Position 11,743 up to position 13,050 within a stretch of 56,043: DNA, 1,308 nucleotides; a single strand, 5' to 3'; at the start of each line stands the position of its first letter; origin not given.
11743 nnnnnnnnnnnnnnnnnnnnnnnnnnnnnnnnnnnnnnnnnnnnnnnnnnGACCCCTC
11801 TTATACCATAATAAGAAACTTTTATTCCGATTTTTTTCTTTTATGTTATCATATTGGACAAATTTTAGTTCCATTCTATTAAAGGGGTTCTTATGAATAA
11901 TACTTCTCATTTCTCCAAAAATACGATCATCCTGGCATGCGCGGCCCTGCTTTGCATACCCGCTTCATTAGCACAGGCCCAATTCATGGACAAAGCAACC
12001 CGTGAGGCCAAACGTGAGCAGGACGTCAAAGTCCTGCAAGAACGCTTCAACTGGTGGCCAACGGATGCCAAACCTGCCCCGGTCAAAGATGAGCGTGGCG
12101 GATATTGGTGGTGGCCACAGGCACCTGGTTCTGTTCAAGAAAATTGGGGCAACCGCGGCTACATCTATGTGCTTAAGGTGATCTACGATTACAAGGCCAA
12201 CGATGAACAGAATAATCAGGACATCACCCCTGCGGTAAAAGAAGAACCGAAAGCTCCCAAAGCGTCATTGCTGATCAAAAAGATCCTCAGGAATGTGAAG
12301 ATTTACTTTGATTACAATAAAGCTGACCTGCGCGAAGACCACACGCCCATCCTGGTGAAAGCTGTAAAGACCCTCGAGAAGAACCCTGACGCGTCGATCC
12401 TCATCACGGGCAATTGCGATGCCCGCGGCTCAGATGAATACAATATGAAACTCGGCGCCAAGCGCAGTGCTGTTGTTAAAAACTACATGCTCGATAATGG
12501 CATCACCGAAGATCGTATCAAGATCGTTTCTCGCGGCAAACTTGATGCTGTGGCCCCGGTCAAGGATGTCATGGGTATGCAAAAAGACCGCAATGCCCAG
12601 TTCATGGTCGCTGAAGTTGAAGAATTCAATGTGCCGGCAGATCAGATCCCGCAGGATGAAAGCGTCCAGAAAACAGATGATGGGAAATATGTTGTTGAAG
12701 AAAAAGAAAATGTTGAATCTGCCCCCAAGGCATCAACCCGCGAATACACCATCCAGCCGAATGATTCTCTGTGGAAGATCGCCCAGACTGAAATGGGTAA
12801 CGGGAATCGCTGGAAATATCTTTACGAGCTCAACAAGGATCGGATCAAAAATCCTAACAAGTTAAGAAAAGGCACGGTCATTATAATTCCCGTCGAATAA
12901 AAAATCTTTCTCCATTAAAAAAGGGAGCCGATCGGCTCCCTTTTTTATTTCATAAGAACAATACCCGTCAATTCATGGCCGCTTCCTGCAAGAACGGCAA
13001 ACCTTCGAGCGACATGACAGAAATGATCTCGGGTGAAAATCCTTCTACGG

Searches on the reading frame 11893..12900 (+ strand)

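Call 22: search_protein_families(library=pfam, proteins=[window:11893-12900:+], max_evalue=0.001)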
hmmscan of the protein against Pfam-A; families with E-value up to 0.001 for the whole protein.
window:11893-12900:+ (335 aa): 2 families
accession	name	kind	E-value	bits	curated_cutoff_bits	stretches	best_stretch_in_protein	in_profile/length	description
PF00691.25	OmpA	-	2.2e-16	60.4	27.2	1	138-220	1-85/98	OmpA family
PF01476.26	LysM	-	9.7e-07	29.1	20.9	1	285-333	1-43/43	LysM domain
